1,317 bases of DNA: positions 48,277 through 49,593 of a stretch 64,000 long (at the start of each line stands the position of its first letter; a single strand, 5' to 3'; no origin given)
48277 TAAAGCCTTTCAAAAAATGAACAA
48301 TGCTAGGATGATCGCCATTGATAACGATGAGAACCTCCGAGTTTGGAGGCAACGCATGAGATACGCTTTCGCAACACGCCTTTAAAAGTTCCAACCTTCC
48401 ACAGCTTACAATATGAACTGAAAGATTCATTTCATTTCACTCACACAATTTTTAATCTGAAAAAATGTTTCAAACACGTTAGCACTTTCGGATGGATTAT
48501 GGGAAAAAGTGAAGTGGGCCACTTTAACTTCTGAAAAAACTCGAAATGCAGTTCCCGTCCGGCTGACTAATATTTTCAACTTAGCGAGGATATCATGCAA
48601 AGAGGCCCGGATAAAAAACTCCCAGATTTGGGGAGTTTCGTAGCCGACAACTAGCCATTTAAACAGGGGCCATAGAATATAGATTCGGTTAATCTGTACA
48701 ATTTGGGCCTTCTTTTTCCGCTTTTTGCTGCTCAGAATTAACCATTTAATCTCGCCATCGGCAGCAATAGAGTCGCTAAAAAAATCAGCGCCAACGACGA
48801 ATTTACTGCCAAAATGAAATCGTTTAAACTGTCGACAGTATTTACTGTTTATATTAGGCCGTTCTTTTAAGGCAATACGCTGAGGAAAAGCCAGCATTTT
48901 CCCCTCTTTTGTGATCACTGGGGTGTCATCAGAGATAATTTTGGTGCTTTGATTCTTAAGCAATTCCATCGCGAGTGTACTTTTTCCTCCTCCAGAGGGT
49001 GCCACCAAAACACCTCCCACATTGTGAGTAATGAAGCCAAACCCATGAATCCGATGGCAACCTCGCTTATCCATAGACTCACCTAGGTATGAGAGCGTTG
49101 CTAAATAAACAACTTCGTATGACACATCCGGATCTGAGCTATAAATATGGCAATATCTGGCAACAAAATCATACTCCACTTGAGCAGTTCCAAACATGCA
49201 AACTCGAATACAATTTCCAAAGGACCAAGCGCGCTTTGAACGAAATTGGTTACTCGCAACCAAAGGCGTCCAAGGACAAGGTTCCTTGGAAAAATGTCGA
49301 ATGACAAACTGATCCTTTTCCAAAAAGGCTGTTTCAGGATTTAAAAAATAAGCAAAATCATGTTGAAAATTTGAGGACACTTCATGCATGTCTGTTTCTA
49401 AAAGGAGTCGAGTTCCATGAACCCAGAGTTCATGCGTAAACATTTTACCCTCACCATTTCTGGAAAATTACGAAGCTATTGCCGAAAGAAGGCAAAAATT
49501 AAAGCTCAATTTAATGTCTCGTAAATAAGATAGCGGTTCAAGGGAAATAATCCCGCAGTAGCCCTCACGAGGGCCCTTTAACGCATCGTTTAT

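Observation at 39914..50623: Accessory island combining an HPr-kinase-like protein, a Pol-beta nucleotidyltransferase, four glycosyltransferase-like proteins, a methyltransferase and an ABC exporter: candidate undescribed glyco-/phospho-modification and export system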

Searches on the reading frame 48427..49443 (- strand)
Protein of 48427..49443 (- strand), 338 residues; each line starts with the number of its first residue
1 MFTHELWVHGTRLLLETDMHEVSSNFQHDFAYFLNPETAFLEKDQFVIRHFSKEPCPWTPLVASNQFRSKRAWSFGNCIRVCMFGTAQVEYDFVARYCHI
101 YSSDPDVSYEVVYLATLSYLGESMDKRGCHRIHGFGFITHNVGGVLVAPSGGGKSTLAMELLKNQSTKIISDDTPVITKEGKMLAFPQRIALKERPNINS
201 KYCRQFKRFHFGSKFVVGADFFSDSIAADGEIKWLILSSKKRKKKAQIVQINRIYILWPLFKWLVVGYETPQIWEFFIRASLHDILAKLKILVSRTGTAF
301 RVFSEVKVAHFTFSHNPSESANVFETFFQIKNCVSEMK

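Call 3: search_protein_families(library=pfam, proteins=[window:48427-49443:-], max_evalue=0.01)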
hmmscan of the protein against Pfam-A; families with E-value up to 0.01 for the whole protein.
window:48427-49443:- (338 aa): 1 family
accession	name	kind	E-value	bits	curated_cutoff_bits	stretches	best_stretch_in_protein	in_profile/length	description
PF07475.17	Hpr_kinase_C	-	0.0031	17.5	33.3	1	132-182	9-58/171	HPr Serine kinase C-terminal domain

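Call 5: search_protein_families(library=ncbifam, proteins=[window:48427-49443:-], max_evalue=0.01)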
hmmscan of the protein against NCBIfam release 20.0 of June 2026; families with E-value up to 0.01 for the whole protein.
window:48427-49443:- (338 aa): 3 families
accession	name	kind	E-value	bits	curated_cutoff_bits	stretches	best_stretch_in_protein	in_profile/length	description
TIGR04355.1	HprK_rel_B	hypoth_equivalog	5e-05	22.6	200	1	124-185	139-199/351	HprK-related kinase B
TIGR04352.1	HprK_rel_A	equivalog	0.002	17.3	200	1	139-195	106-162/280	HprK-related kinase A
TIGR00679.1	hpr-ser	equivalog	0.0043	16.3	240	1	133-181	135-183/300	HPr(Ser) kinase/phosphatase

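Call 6: find_encoding_contigs(protein=window:48427-49443:-, flank=10000, max_places=6)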
Protein window:48427-49443:- (338 aa): 5 contigs read that carry it; 3 places shown.
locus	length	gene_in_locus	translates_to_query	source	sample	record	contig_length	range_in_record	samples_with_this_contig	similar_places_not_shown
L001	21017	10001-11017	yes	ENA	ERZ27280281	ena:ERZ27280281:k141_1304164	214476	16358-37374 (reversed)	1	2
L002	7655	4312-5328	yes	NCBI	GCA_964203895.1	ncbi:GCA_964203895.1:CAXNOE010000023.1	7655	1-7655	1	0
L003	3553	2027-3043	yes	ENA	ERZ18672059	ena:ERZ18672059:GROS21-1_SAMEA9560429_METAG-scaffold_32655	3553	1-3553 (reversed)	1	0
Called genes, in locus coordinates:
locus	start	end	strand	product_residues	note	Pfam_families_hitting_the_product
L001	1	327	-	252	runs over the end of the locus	PF00106:adh_short, PF08659:KR, PF13561:adh_short_C2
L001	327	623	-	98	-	PF01910:Thiamine_BP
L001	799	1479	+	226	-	PF00005:ABC_tran, PF13304:AAA_21 (faint)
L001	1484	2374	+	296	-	PF18075:FtsX_ECD, PF02687:FtsX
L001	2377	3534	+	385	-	PF01551:Peptidase_M23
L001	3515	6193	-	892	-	PF00456:Transketolase_N (weak)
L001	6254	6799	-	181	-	PF01327:Pep_deformylase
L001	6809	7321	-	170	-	-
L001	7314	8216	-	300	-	PF14681:UPRTase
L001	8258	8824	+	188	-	PF00929:RNase_T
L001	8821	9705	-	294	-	-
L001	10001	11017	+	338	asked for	-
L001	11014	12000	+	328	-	PF00535:Glycos_transf_2, PF13641:Glyco_tranf_2_3 (weak)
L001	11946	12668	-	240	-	PF09258:Glyco_transf_64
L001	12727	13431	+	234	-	-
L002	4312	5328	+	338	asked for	-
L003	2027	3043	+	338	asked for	-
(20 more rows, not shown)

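Call 8: find_homologous_proteins(query=window:48427-49443:-, max_evalue=0.001)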
Query window:48427-49443:- (338 aa): 43 proteins with E <= 0.001 among 938 candidates.
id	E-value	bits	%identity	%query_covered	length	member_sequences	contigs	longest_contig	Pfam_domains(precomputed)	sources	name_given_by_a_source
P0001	2.4e-230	781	99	100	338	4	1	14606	-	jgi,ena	jgi:hypothetical protein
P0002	1.7e-150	519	64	100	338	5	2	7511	-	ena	-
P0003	6.7e-112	392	50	98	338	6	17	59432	PF13671.13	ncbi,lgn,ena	-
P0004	1.4e-103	365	48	97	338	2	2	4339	-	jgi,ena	jgi:hypothetical protein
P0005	6.5e-83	297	44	98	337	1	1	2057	-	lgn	-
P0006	3.7e-81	291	43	97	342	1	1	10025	PF07475.18,PF27840.1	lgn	-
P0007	5.0e-81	291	42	98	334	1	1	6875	-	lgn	-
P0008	1.2e-79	286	43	99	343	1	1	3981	PF07475.18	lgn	-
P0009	4.5e-79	284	42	97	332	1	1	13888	PF07475.18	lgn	-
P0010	1.0e-78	283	43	95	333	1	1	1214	-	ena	-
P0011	4.1e-77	278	43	91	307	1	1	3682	-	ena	-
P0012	1.9e-74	269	41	97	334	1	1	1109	-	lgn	-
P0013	1.5e-73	266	41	96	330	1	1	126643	-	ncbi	-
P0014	2.4e-73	265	40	97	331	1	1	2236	-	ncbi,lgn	-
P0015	4.1e-73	265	40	95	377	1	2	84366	-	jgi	jgi:hypothetical protein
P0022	2.3e-61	226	40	91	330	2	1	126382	-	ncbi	-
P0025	7.3e-59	218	37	88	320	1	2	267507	-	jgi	jgi:hypothetical protein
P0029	7.6e-56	208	36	93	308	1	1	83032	-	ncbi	-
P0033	1.0e-50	191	37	92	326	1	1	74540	-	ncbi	ncbi:MAG: hypothetical protein R3B54_13355 [Bdellovibrionota bacterium]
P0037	7.8e-37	145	34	83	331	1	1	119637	-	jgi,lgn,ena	-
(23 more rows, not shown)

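Call 10: find_encoding_contigs(protein=P0003, flank=10000, max_places=2)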
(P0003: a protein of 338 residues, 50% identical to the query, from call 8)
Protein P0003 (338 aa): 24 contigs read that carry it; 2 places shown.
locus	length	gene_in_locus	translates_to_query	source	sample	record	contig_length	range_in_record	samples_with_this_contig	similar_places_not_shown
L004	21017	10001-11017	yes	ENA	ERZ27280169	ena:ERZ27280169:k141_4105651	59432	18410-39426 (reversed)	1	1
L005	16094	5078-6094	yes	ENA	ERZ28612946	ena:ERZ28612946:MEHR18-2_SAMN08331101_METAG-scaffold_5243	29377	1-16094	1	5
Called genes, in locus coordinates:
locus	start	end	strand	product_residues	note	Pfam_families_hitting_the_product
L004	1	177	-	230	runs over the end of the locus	PF14376:Haem_bd (faint), PF00034:Cytochrom_C (faint), PF13442:Cytochrome_CBB3 (faint)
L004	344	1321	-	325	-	-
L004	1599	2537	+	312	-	-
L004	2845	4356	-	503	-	-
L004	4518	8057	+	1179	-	-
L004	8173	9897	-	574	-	PF00664:ABC_membrane, PF00005:ABC_tran, PF13304:AAA_21 (faint), PF02463:SMC_N (weak)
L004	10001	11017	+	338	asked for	PF13671:AAA_33 (weak)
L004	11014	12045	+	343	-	PF00535:Glycos_transf_2, PF13641:Glyco_tranf_2_3, PF13632:Glyco_trans_2_3 (weak)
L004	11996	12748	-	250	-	PF00535:Glycos_transf_2, PF09258:Glyco_transf_64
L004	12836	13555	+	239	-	-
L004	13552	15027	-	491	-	-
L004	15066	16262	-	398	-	-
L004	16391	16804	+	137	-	-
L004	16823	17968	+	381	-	-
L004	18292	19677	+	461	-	-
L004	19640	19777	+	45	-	-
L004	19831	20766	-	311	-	-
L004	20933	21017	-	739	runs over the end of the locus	PF00676:E1_dh, PF02779:Transket_pyr, PF02780:Transketolase_C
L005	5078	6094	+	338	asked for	PF13671:AAA_33 (weak)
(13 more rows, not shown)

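Call 11: find_encoding_contigs(protein=P0013, flank=10000, max_places=1)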
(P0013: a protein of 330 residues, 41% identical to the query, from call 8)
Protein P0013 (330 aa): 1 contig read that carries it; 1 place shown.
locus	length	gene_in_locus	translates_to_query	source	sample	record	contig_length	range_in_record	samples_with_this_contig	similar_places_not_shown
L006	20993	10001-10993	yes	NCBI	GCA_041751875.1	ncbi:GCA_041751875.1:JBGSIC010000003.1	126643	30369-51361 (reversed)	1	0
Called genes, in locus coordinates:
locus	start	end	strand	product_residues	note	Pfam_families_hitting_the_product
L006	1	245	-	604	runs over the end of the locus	PF02771:Acyl-CoA_dh_N, PF02770:Acyl-CoA_dh_M, PF00441:Acyl-CoA_dh_1, PF08028:Acyl-CoA_dh_2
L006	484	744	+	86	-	-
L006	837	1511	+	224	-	PF03070:TENA_THI-4, PF14518:Haem_oxygenas_2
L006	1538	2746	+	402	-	-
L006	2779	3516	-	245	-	PF03167:UDG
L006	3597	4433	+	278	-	PF00149:Metallophos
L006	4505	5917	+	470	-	-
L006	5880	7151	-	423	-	PF00999:Na_H_Exchanger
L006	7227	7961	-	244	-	-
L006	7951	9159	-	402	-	PF00291:PALP, PF01842:ACT (weak), PF13291:ACT_4 (weak)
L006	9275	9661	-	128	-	-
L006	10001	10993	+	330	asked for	-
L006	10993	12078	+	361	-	PF00535:Glycos_transf_2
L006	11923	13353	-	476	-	PF13231:PMT_2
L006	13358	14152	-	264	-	-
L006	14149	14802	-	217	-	PF00005:ABC_tran, PF02463:SMC_N (faint), PF13304:AAA_21 (faint)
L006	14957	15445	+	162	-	-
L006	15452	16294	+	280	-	PF13489:Methyltransf_23 (faint), PF13847:Methyltransf_31 (weak), PF08241:Methyltransf_11, PF08242:Methyltransf_12 (weak), PF13649:Methyltransf_25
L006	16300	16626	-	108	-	-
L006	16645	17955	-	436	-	-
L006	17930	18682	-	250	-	PF00535:Glycos_transf_2, PF10111:Glyco_tranf_2_2, PF13641:Glyco_tranf_2_3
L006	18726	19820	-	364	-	PF13439:Glyco_transf_4 (weak), PF20706:GT4-conflict, PF00534:Glycos_transf_1, PF13692:Glyco_trans_1_4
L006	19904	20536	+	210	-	PF04191:PEMT (weak)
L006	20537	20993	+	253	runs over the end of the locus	PF00535:Glycos_transf_2, PF10111:Glyco_tranf_2_2 (faint)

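Call 12: find_encoding_contigs(protein=P0025, flank=10000, max_places=1)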
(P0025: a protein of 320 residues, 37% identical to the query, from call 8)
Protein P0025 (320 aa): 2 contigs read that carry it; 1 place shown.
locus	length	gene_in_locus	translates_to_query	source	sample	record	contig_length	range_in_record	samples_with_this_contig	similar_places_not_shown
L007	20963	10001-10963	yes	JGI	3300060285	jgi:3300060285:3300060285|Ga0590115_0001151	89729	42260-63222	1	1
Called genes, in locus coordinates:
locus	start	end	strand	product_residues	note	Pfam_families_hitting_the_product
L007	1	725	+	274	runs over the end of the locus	-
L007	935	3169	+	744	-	-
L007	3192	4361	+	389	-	-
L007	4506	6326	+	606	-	PF01593:Amino_oxidase, PF13450:NAD_binding_8 (weak)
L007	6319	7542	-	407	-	PF23414:Beta-prop_EML_2 (faint), PF24807:WD40_CDC20-Fz (faint), PF25174:Beta-prop_THOC3 (faint), PF00400:WD40 (faint), PF23381:Beta-prop_IFT122_1st (faint), PF23410:Beta-prop_VPS8 (faint), PF25175:Beta-prop_WDR5 (faint), PF23775:Beta-prop_RIG_2nd (faint), +1 more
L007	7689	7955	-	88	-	-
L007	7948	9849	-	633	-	PF21211:FkbH_N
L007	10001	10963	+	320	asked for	-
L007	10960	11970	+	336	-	PF00535:Glycos_transf_2 (weak)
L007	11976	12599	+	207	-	PF00702:Hydrolase, PF12710:HAD, PF13419:HAD_2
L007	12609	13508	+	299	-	PF00892:EamA, PF16913:PUNUT, PF00892:EamA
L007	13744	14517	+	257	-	PF00497:SBP_bac_3, PF10613:Lig_chan-Glu_bd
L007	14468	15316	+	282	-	PF00528:BPD_transp_1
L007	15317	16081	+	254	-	PF02463:SMC_N (faint), PF00005:ABC_tran, PF13304:AAA_21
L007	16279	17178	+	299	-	-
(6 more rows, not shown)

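Call 14: find_encoding_contigs(protein=P0033, flank=10000, max_places=1)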
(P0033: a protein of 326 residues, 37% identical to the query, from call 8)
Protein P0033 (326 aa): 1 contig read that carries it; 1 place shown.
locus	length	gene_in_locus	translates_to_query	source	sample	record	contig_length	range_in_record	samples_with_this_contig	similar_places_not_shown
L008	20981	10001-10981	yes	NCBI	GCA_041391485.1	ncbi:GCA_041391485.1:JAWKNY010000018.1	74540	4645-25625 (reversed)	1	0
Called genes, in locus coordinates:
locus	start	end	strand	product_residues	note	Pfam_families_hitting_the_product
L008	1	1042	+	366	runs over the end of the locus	-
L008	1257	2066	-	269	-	PF01145:Band_7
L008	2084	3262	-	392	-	PF25145:NfeD1b_N, PF24961:NfeD_membrane, PF01957:NfeD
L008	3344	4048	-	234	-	PF03167:UDG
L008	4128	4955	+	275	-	PF00149:Metallophos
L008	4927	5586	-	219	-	-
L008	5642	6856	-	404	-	PF00291:PALP, PF01842:ACT (weak), PF13291:ACT_4 (weak)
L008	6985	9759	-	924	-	-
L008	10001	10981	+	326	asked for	-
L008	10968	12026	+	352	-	PF00535:Glycos_transf_2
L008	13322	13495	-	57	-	-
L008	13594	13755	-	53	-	-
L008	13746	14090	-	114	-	-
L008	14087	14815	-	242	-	PF00005:ABC_tran, PF13304:AAA_21 (faint)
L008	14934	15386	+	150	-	-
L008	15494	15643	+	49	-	-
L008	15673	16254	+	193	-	-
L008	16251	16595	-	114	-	-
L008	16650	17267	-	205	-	-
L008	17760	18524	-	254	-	PF00535:Glycos_transf_2, PF10111:Glyco_tranf_2_2, PF13641:Glyco_tranf_2_3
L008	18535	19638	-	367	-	PF13439:Glyco_transf_4 (weak), PF13579:Glyco_trans_4_4 (faint), PF00534:Glycos_transf_1, PF13692:Glyco_trans_1_4, PF13524:Glyco_trans_1_2 (weak)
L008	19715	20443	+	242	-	PF13641:Glyco_tranf_2_3 (weak), PF00535:Glycos_transf_2, PF10111:Glyco_tranf_2_2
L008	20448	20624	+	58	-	-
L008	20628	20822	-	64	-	-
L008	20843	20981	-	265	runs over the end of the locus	-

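Call 15: find_encoding_contigs(protein=P0037, flank=10000, max_places=1)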
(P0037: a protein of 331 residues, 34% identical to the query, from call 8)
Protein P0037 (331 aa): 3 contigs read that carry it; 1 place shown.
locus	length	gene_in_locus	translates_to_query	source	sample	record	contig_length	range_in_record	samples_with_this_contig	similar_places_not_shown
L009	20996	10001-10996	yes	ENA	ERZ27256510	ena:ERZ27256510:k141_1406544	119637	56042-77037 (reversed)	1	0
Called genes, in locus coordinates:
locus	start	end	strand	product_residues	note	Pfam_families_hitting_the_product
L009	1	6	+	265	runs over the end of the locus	PF12146:Hydrolase_4, PF00561:Abhydrolase_1, PF12697:Abhydrolase_6, PF00975:Thioesterase (faint), PF03096:Ndr (weak)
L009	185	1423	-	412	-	PF02771:Acyl-CoA_dh_N (weak), PF02770:Acyl-CoA_dh_M, PF00441:Acyl-CoA_dh_1, PF08028:Acyl-CoA_dh_2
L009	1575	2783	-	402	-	PF12704:MacB_PCD, PF02687:FtsX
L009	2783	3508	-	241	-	PF02463:SMC_N (faint), PF00005:ABC_tran, PF13304:AAA_21 (weak)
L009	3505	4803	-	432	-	PF25919:BSH_CusB (faint), PF25917:BSH_RND, PF25973:BSH_CzcB (faint), PF25984:BSH_YknX (weak), PF25954:Beta-barrel_RND_2, PF25990:Beta-barrel_YknX, PF26002:Beta-barrel_AprE (weak)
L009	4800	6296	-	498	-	PF02321:OEP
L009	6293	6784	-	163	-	PF01047:MarR, PF12802:MarR_2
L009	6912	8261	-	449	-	PF00501:AMP-binding, PF14535:AMP-binding_C_2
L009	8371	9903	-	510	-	-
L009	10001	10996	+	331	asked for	-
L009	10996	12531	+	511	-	-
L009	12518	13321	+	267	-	PF01061:ABC2_membrane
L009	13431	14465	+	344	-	PF13439:Glyco_transf_4 (faint)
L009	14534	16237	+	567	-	PF13524:Glyco_trans_1_2, PF00535:Glycos_transf_2, PF10111:Glyco_tranf_2_2, PF13641:Glyco_tranf_2_3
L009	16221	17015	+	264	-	PF00005:ABC_tran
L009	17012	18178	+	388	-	PF13439:Glyco_transf_4, PF20706:GT4-conflict (faint), PF00534:Glycos_transf_1, PF13692:Glyco_trans_1_4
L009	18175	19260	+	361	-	PF13439:Glyco_transf_4, PF00534:Glycos_transf_1, PF13524:Glyco_trans_1_2, PF13692:Glyco_trans_1_4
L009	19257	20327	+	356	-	PF13641:Glyco_tranf_2_3, PF00535:Glycos_transf_2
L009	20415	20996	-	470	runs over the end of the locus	-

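Call 16: search_solved_structures(query=window:48427-49443:-, max_evalue=10, show_alignments=2)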
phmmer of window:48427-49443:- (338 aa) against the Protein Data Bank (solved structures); distinct sequences matched with E-value up to 10: 4.
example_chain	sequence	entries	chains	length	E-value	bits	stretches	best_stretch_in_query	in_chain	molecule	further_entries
4v8p_AO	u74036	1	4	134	0.24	13.7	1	130-207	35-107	RPL28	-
6c2u_A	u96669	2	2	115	0.5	12.6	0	145-164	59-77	phosphate-loop protein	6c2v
3lnc_A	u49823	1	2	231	0.58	12.4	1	133-173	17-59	Guanylate kinase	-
1ko7_A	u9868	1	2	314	0.99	11.7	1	131-178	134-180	Hpr kinase/phosphatase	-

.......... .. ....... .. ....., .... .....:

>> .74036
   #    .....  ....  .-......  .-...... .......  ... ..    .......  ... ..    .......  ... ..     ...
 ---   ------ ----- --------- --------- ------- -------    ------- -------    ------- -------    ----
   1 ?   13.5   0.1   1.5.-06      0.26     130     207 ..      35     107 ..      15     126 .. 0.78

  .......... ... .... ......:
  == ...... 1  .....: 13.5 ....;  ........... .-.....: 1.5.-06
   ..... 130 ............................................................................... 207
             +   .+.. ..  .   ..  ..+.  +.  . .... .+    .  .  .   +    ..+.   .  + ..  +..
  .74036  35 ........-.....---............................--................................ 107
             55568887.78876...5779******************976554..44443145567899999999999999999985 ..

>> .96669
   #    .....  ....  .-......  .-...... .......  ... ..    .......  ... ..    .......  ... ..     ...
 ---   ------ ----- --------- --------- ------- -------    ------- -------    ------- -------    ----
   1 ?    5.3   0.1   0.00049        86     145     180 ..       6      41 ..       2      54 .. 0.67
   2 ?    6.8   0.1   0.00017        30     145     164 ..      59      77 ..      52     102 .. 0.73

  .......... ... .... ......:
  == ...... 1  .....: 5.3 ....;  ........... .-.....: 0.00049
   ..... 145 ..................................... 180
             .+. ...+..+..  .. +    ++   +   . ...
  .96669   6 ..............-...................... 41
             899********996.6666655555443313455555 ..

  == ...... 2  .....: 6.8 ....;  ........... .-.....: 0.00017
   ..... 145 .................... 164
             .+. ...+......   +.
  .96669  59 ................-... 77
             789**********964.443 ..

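Call 25: search_solved_structures(query=A2, max_evalue=10, show_alignments=3)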
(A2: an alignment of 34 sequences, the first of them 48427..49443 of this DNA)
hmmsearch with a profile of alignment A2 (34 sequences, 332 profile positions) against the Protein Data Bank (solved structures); distinct sequences matched with E-value up to 10: 54.
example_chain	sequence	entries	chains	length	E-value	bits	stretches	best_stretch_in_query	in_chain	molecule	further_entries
1jb1_A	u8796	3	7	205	0.011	17.6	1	130-177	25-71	HPRK PROTEIN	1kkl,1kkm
2qmh_A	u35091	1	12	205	0.011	17.6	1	130-177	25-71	HPr kinase/phosphorylase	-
1ko7_A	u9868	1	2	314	0.015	17.3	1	125-174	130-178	Hpr kinase/phosphatase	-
1knx_A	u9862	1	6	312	0.017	17.1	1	127-171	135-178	Probable HPr(Ser) kinase/phosphatase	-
10sr_A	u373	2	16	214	0.029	16.3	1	142-163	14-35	Guanylate kinase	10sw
6c2u_A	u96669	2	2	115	0.048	15.5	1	142-157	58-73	phosphate-loop protein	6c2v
1kag_A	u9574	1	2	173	0.049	15.5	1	138-171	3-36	Shikimate kinase I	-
4loa_A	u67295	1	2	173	0.12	14.3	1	140-171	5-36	De-novo design amidase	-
6paq_A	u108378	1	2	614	0.19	13.6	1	130-159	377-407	ATM1-type heavy metal exporter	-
6pan_A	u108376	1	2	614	0.19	13.6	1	130-159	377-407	ATM1-type heavy metal exporter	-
4yms_J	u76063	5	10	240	0.19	13.6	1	134-162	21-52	ABC-type polar amino acid transport system, ATPase component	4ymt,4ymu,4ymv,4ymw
4mrn_A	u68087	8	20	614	0.19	13.6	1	130-159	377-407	ABC transporter related protein | ATM1-type heavy metal exporter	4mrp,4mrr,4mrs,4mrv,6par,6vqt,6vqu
6pam_A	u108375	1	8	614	0.19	13.6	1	130-159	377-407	ATM1-type heavy metal exporter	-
6pao_A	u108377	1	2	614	0.19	13.6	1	130-159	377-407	ATM1-type heavy metal exporter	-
9jae_A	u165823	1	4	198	0.2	13.5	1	142-163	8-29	Guanylate kinase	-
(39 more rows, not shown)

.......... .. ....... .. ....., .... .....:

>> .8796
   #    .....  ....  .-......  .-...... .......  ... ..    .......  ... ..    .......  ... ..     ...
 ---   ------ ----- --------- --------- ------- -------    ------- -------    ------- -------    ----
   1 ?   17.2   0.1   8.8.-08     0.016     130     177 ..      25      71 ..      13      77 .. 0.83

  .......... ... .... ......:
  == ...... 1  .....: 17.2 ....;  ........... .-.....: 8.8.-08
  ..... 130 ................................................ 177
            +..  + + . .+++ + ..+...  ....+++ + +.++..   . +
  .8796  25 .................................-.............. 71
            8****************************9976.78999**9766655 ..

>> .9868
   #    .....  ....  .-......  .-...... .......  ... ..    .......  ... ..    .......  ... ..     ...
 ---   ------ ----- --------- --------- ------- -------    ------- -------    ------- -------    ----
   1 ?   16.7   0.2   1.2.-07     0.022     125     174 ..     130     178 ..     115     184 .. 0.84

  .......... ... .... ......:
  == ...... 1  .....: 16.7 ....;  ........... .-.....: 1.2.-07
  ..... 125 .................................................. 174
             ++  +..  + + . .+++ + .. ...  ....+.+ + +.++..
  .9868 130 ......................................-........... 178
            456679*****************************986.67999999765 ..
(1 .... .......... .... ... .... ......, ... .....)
